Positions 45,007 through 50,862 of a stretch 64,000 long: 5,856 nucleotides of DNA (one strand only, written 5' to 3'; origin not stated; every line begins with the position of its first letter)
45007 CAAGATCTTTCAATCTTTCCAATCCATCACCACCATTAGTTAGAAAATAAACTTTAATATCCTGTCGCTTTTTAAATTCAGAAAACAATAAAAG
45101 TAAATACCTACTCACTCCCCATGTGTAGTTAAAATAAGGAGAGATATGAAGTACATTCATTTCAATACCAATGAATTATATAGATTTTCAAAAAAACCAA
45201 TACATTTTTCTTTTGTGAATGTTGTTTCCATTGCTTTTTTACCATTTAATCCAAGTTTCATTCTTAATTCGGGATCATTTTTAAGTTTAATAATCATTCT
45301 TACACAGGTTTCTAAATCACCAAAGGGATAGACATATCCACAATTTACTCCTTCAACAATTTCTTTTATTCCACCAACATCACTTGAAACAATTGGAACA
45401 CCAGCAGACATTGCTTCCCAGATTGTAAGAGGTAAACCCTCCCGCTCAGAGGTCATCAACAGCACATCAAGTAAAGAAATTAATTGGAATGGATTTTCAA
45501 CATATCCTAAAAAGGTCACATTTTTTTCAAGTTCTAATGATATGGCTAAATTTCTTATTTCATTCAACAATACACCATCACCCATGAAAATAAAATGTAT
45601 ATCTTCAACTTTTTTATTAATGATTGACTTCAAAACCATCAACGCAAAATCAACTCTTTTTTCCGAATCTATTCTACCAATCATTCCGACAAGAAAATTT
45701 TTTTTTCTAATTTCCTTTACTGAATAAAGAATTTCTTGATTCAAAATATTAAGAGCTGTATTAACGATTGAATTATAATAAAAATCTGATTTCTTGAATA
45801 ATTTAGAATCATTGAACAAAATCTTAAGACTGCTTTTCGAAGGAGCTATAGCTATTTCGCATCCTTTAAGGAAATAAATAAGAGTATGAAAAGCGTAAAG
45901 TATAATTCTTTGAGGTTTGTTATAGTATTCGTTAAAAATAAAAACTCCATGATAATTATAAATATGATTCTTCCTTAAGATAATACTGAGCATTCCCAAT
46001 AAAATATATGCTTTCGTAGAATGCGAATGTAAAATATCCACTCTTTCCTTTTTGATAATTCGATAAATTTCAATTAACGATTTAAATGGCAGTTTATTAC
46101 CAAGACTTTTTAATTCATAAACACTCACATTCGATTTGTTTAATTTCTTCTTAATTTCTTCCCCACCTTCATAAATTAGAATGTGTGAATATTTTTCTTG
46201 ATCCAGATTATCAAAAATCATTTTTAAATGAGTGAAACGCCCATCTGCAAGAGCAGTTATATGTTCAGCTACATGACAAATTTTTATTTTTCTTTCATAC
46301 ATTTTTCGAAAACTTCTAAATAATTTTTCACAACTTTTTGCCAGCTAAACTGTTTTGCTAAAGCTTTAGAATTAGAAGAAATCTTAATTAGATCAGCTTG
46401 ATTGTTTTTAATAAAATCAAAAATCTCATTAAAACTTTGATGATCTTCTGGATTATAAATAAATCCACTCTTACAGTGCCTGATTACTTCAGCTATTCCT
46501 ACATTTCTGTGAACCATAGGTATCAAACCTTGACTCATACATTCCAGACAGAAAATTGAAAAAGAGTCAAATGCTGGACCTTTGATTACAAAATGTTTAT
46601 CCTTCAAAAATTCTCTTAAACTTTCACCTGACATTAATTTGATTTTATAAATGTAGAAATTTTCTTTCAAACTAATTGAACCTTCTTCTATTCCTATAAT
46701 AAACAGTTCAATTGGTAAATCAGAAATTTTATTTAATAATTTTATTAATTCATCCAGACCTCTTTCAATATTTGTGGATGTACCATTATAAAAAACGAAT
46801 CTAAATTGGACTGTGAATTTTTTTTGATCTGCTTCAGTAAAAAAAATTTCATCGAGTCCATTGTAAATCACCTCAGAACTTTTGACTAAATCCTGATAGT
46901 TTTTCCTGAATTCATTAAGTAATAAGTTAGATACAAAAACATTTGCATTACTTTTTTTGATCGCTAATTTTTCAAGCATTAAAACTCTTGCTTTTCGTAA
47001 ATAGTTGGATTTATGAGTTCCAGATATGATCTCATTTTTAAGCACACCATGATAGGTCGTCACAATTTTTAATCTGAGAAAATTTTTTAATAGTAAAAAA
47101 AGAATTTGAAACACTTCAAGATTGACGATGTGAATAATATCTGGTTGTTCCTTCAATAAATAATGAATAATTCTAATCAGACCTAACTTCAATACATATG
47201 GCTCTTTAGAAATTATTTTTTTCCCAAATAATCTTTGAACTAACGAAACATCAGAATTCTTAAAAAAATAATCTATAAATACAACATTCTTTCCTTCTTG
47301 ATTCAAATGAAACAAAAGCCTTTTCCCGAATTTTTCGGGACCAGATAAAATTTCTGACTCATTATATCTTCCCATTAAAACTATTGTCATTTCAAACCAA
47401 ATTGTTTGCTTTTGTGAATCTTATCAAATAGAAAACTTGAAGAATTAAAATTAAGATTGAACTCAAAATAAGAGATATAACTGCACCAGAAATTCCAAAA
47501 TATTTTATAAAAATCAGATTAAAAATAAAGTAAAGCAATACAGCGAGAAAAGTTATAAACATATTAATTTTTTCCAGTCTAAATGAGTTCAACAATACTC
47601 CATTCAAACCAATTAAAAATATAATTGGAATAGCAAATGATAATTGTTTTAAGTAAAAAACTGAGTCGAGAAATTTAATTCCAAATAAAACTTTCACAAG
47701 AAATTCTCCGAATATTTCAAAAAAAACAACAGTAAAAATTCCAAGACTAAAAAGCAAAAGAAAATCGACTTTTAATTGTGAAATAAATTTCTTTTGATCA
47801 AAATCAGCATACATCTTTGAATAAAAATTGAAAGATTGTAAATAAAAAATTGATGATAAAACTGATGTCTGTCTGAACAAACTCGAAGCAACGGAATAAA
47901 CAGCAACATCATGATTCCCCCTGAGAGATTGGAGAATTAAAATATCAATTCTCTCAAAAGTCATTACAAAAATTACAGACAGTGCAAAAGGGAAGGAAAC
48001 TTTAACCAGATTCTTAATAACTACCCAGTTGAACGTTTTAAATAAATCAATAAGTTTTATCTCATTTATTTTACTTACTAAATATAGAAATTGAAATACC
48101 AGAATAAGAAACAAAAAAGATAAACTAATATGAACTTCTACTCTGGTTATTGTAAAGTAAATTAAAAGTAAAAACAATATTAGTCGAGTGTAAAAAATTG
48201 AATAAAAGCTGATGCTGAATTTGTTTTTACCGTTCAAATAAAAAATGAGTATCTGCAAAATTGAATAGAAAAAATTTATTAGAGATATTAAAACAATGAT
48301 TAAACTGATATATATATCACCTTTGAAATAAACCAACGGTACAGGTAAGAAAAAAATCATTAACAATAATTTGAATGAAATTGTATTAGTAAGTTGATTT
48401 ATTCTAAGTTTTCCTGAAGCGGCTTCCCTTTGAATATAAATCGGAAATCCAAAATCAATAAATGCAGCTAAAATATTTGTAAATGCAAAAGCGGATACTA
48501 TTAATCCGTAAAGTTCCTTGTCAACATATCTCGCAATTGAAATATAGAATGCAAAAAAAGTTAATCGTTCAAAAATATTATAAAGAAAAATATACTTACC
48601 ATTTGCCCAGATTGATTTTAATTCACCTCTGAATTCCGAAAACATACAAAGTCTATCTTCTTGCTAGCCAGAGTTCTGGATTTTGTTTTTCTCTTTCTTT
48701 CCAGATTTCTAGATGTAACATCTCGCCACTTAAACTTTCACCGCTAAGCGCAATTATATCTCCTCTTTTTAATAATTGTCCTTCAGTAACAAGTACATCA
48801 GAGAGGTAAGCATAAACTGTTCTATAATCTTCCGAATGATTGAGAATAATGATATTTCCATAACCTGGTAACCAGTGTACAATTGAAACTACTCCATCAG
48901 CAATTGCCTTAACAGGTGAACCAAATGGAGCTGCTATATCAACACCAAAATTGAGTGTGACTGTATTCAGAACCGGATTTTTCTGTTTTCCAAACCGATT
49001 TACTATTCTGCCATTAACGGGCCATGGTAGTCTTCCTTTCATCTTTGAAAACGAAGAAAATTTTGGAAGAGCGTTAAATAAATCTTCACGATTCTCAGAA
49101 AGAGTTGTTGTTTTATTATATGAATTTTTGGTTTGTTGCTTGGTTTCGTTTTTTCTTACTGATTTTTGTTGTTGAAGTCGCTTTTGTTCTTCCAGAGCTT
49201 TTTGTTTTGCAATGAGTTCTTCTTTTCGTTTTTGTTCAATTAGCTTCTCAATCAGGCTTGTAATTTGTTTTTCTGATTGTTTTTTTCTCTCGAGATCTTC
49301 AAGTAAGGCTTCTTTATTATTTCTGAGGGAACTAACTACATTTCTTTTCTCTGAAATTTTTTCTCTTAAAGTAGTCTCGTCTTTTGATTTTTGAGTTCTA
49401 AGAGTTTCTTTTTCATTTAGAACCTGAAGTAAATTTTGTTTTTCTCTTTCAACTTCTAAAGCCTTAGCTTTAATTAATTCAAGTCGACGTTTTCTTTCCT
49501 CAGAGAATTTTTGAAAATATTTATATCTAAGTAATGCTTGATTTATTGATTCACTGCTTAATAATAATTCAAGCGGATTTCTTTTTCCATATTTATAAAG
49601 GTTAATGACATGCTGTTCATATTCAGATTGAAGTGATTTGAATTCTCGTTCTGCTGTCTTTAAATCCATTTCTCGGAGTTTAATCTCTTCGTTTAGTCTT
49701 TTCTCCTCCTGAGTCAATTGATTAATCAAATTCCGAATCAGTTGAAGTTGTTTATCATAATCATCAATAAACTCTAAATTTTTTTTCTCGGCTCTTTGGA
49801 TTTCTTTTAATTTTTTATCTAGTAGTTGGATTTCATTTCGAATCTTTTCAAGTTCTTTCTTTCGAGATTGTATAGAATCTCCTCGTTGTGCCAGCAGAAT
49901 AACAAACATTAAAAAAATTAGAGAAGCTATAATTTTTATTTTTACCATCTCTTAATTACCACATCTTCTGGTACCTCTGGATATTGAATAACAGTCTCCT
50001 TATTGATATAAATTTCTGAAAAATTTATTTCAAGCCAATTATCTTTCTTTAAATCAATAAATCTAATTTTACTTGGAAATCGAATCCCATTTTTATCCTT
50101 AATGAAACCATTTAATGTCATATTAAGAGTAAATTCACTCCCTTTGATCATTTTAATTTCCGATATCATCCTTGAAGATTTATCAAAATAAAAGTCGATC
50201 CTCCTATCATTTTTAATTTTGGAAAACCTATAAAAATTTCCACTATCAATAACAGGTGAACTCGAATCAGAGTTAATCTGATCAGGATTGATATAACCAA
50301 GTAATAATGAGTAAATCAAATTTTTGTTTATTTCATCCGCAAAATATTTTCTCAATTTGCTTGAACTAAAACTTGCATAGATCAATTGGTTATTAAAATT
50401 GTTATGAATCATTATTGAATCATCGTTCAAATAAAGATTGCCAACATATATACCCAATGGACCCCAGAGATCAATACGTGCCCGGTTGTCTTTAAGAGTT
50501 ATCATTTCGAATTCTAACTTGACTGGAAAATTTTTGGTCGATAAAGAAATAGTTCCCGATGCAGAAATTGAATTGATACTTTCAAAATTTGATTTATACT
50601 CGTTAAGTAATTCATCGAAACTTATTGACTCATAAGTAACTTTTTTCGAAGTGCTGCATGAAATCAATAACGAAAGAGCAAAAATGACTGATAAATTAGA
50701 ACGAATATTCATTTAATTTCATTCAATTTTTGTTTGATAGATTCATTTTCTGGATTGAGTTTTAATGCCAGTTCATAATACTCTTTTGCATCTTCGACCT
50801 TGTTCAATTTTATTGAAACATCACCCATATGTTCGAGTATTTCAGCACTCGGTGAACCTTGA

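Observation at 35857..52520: A roughly 16.6 kb single-strand envelope supercluster links polysaccharide genes, a C25/PorU-like T9SS peptidase and an OMP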

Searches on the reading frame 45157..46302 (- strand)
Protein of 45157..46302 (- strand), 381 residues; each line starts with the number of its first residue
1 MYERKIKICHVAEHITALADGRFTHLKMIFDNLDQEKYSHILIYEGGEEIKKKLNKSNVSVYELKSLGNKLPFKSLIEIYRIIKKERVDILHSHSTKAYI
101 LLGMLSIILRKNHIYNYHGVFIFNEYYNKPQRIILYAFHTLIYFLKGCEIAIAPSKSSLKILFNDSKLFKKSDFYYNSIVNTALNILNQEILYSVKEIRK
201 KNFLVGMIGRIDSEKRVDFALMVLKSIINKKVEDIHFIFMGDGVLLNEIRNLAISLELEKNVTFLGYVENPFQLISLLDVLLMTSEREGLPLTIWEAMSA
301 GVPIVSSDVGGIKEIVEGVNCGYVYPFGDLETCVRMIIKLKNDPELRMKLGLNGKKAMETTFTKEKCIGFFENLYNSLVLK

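Call 4: search_protein_families(library=pfam, proteins=[window:45157-46302:-], max_evalue=0.01)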
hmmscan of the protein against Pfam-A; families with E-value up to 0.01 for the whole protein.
window:45157-46302:- (381 aa): 6 families
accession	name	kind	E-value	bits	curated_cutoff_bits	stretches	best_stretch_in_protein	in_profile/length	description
PF00534.26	Glycos_transf_1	-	1.9e-34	119.1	26.4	1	195-356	8-171/172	Glycosyl transferases group 1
PF13692.12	Glyco_trans_1_4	-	2.3e-28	99.7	27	1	204-342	3-141/142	Glycosyl transferases group 1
PF13439.12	Glyco_transf_4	-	3.1e-10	40.8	28.5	1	34-162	16-148/170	Glycosyltransferase Family 4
PF13477.12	Glyco_trans_4_2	-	1.5e-08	35.3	23.4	1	14-126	1-115/139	Glycosyl transferase 4-like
PF20706.3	GT4-conflict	-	6.2e-08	32.5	26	1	200-317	195-321/385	Family 4 Glycosyltransferase in conflict systems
PF13524.12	Glyco_trans_1_2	-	0.0014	19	25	1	286-363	59-134/144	Glycosyl transferase-like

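Call 5: search_protein_families(library=ncbifam, proteins=[window:45157-46302:-], max_evalue=0.01)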
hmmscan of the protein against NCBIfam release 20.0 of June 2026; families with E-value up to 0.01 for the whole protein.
window:45157-46302:- (381 aa): 41 families (the best 25 are shown)
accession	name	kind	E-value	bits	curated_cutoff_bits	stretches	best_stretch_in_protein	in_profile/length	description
TIGR03088.1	stp2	hypoth_equivalog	3.1e-33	115.4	409.05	2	195-378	187-373/374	TIGR03088 family PEP-CTERM/XrtA system glycosyltransferase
TIGR03999.1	thiol_BshA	equivalog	3.4e-29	101.9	273.7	1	198-378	195-373/375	N-acetyl-alpha-D-glucosaminyl L-malate synthase BshA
NF007396.0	PRK09922.1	equivalog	1.1e-20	73.8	385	1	189-343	171-326/361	lipopolysaccharide 1,6-galactosyltransferase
NF047880.1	glyco_SdgA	exception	8.5e-19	67.5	800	1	197-367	310-479/488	serine-aspartate repeat adhesin O-glycosyltransferase SdgA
NF050056.1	ProtGlycPglH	equivalog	1.9e-17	63.4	600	1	170-359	146-335/354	GalNAc-alpha-(1->4)-GalNAc-alpha-(1->3)-diNAcBac-PP-undecaprenol alpha-1,4-N-acetyl-D-galactosaminyltransferase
NF038011.1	PelF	equivalog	3.1e-17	62.8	100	1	190-375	292-489/489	GT4 family glycosyltransferase PelF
NF041876.1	EPS_EpsE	equivalog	1e-16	61.2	400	1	207-366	219-384/389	exopolysaccharide biosynthesis GT4 family glycosyltransferase EpsE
NF050063.1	ProtGlycPglJ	equivalog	3.7e-16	59.3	500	1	169-354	167-343/363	N-acetylgalactosamine-N,N'-diacetylbacillosaminyl-diphospho-undecaprenol 4-alpha-N-acetylgalactosaminyltransferase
TIGR04157.1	glyco_rSAM_CFB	subfamily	6.8e-16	58.2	400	1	137-342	159-373/406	TIGR04157 family glycosyltransferase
TIGR04063.1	stp3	hypoth_equivalog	7.3e-14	51.5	442.05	1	202-379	213-396/397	TIGR04063 family PEP-CTERM/XrtA system glycosyltransferase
NF011726.0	PRK15179.1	equivalog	8.7e-14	50.7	733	1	202-329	517-643/694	Vi polysaccharide biosynthesis protein TviE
NF041010.1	glycosy_Agl16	equivalog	2.1e-13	49.9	575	1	194-358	172-332/352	glycosylation protein Agl16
NF038298.1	EPS_HpsO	equivalog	3.2e-13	49.2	575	1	111-365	110-374/388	hormogonium polysaccharide biosynthesis glycosyltransferase HpsO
NF038229.1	Glyco4_Geo_Pelo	equivalog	8.7e-13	48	400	1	254-379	212-337/338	GPMC system family 4 glycosyltransferase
NF046085.1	XrtY_assoc_Gly1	equivalog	1.2e-12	47.4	400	1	188-379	195-385/387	XrtY-associated glycosyltransferase XYAG1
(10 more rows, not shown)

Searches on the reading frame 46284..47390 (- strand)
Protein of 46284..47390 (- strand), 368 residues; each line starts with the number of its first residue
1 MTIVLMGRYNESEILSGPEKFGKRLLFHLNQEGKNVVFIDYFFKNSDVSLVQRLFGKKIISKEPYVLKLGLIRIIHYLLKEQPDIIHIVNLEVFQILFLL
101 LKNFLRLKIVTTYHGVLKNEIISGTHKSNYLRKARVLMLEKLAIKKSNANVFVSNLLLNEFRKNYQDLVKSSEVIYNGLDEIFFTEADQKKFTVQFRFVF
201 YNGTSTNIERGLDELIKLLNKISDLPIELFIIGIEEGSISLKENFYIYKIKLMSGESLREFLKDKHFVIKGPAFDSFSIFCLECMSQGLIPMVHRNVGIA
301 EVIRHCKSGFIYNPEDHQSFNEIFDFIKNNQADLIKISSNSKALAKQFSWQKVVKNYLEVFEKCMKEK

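Call 4: search_protein_families(library=pfam, proteins=[window:46284-47390:-], max_evalue=0.01)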
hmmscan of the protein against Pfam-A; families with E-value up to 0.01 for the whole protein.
window:46284-47390:- (368 aa): 4 families
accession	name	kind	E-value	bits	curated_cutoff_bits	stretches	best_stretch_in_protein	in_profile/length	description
PF13439.12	Glyco_transf_4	-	5.2e-13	49.8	28.5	1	24-180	10-167/170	Glycosyltransferase Family 4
PF00534.26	Glycos_transf_1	-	2e-10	40.9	26.4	1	207-341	25-169/172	Glycosyl transferases group 1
PF13692.12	Glyco_trans_1_4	-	2.9e-05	24.8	27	1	209-321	14-133/142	Glycosyl transferases group 1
PF17313.7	DUF5359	-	0.0028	18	25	1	85-120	13-48/56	Family of unknown function (DUF5359)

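Call 5: search_protein_families(library=ncbifam, proteins=[window:46284-47390:-], max_evalue=0.01)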
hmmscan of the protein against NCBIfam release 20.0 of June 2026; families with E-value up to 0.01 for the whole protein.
window:46284-47390:- (368 aa): 19 families
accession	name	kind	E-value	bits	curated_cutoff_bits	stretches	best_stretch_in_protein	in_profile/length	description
TIGR03999.1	thiol_BshA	equivalog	1.7e-13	50.3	273.7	1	102-365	109-374/375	N-acetyl-alpha-D-glucosaminyl L-malate synthase BshA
TIGR03088.1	stp2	hypoth_equivalog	3.5e-08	32.9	409.05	1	277-364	285-373/374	TIGR03088 family PEP-CTERM/XrtA system glycosyltransferase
TIGR02149.1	glgA_Coryne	subfamily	3.7e-08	32.9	302.4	1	252-364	271-390/391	glycogen synthase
NF041010.1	glycosy_Agl16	equivalog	4.5e-08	32.3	575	1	77-363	68-350/352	glycosylation protein Agl16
NF038255.1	exopoly_VpsD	equivalog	1.6e-06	27.2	300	1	70-365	89-380/381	VpsD family glycosyltransferase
NF038295.1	EPS_HpsP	equivalog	4.7e-06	25.8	550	1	252-363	275-386/388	hormogonium polysaccharide biosynthesis glycosyltransferase HpsP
TIGR02470.1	sucr_synth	equivalog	5.1e-06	24.9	810.4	1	252-354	631-738/784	sucrose synthase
NF046085.1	XrtY_assoc_Gly1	equivalog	1e-05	24.6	400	1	85-365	101-385/387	XrtY-associated glycosyltransferase XYAG1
TIGR02472.1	sucr_P_syn_N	equivalog_domain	1.4e-05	24.2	576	1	274-360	350-437/439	sucrose-phosphate synthase, putative, glycosyltransferase domain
NF001901.0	PRK00654.1-5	equivalog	2.2e-05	23.1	649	1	287-367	413-494/502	glycogen synthase GlgA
TIGR04047.1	MSMEG_0565_glyc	hypoth_equivalog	2.6e-05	23.5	259.85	0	277-362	289-372/373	MSMEG_0565 family glycosyltransferase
TIGR04063.1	stp3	hypoth_equivalog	2.7e-05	23.2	442.05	1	282-364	312-395/397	TIGR04063 family PEP-CTERM/XrtA system glycosyltransferase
TIGR02095.1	glgA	subfamily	6.6e-05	21.7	328.45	1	267-363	371-476/477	glycogen/starch synthase, ADP-glucose type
TIGR03449.1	mycothiol_MshA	equivalog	0.00011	21.3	462.5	1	272-366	310-405/406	D-inositol-3-phosphate glycosyltransferase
NF053787.1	GlcN_PG_synth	equivalog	0.00012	21.1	480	1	197-364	198-359/361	N-acetylglucosaminyl phosphatidylglycerol synthase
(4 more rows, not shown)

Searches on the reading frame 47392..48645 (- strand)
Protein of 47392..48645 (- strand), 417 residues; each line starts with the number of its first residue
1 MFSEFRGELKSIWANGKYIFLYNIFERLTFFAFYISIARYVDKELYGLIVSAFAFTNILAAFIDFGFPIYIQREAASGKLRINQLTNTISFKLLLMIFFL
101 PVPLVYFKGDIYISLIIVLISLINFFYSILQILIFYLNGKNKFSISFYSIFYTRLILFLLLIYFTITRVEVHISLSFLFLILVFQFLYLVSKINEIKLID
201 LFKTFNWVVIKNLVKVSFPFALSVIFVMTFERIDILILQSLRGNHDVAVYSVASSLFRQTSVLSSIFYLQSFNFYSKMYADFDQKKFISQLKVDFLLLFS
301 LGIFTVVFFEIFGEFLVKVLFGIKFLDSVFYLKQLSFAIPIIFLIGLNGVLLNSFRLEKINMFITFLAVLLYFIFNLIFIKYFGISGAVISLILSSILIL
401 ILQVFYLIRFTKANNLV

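Call 4: search_protein_families(library=pfam, proteins=[window:47392-48645:-], max_evalue=0.01)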
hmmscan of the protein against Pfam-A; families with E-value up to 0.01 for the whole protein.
window:47392-48645:- (417 aa): 2 families
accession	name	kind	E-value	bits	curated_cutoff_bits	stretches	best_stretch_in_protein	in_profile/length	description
PF01943.22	Polysacc_synt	-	2.4e-13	50.6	28.2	1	12-258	1-252/274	Polysaccharide biosynthesis protein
PF13440.11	Polysacc_synt_3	-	1.7e-05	24.7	23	1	37-329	2-292/293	Polysaccharide biosynthesis protein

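Call 5: search_protein_families(library=ncbifam, proteins=[window:47392-48645:-], max_evalue=0.01)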
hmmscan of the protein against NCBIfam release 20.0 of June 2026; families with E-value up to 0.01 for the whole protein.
window:47392-48645:- (417 aa): 1 family
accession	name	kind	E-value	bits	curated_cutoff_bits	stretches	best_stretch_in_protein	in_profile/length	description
TIGR00797.1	matE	subfamily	3.7e-10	39.3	147.4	2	244-409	25-194/396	MATE family efflux transporter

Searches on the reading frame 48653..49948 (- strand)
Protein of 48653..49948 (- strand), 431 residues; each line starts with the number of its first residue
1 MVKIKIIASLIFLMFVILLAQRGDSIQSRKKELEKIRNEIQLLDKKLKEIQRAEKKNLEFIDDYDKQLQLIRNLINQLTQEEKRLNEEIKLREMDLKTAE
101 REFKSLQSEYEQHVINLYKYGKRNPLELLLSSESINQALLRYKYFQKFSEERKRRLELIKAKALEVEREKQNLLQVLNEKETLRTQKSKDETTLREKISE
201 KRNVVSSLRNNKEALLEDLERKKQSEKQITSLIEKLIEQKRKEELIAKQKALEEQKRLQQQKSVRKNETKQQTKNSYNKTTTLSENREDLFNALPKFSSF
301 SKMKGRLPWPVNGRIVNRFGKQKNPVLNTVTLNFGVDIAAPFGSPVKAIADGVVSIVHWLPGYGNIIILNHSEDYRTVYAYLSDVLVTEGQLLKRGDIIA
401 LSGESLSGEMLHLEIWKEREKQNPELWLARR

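Call 4: search_protein_families(library=pfam, proteins=[window:48653-49948:-], max_evalue=0.01)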
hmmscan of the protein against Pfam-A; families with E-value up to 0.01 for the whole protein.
window:48653-49948:- (431 aa): 1 family
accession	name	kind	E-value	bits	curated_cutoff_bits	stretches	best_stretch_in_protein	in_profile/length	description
PF01551.29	Peptidase_M23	-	1.8e-24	86.2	28.7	1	334-424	4-96/96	Peptidase family M23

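Call 5: search_protein_families(library=ncbifam, proteins=[window:48653-49948:-], max_evalue=0.01)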
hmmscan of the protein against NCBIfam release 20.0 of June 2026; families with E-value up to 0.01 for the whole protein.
window:48653-49948:- (431 aa): 14 families
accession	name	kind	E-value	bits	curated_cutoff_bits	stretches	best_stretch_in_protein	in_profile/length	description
NF008644.1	PRK11637.1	equivalog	2.8e-34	118.8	270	1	30-430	3-385/385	murein hydrolase activator EnvC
NF053825.1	PdgNdpepShyA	equivalog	6.3e-20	71.3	700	1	299-416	261-381/425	peptidoglycan DD-endopeptidase ShyA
NF008652.0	PRK11649.1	equivalog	6.7e-20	71.2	341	1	307-424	286-406/439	murein DD-endopeptidase MepM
NF040883.1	amid_act_ActS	equivalog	9.4e-19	67.6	375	1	248-415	60-220/242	amidase activator ActS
NF041208.1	celldiv_DipM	equivalog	5.6e-17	62.1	740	1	286-428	281-417/419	cell division endopeptidase DipM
NF008123.1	PRK10871.1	equivalog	1.6e-16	60.7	311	1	281-430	220-364/365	murein hydrolase activator NlpD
NF052530.1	Heli_ShapePgp3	exception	1.5e-15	57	300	1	205-419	36-255/270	peptidoglycan metallopeptidase Pgp3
NF050804.1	CellDivDipMCaul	equivalog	4.6e-15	55.5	900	1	304-404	504-600/634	cell division endopeptidase DipM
NF052336.1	PdgHdaseHSB100310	equivalog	4.7e-13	49.2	500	1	303-421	31-147/316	peptidoglycan hydrolase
NF053738.1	S2SprSpoIIQBc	equivalog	8.7e-12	45.2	250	1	328-429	117-224/232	stage II sporulation protein SpoIIQ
NF053824.1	PdgNdpepShyC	equivalog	1.3e-10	40.8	700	1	310-418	271-383/429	peptidoglycan DD-endopeptidase ShyC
NF047755.1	LIC_10271_M23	exception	1.5e-09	37.9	180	1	298-424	88-205/207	LIC_10271 family cell wall hydrolase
NF047657.1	CellWlHdaseLepto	equivalog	7.7e-07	28.8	400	1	297-405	96-199/221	hypothetical protein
NF052529.1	PG_M23_Pgp6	exception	1.4e-05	24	600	1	232-428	241-432/452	peptidoglycan metallopeptidase Pgp6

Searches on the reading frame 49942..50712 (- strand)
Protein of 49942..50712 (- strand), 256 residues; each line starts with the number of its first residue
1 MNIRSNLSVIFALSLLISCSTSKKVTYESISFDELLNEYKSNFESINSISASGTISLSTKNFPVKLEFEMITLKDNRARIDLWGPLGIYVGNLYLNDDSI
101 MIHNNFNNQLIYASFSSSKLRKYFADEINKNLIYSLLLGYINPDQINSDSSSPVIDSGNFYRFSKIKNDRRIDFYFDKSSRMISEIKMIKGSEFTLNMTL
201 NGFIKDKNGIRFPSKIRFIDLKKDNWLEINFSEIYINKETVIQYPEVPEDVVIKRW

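Call 4: search_protein_families(library=pfam, proteins=[window:49942-50712:-], max_evalue=0.01)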
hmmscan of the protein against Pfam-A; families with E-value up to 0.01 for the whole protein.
window:49942-50712:- (256 aa): 1 family
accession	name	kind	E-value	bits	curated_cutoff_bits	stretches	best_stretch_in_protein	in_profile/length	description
PF14125.13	DUF4292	-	2.2e-14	54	23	1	45-244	3-200/209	Domain of unknown function (DUF4292)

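Call 5: search_protein_families(library=ncbifam, proteins=[window:49942-50712:-], max_evalue=0.01)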
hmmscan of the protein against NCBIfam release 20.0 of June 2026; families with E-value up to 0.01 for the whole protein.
window:49942-50712:- (256 aa): 1 family
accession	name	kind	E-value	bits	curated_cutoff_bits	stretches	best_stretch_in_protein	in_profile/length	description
NF053559.1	LolB1_Flavo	equivalog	6.9e-13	48.7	50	1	8-244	2-242/244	lipoprotein insertase outer membrane protein LolB1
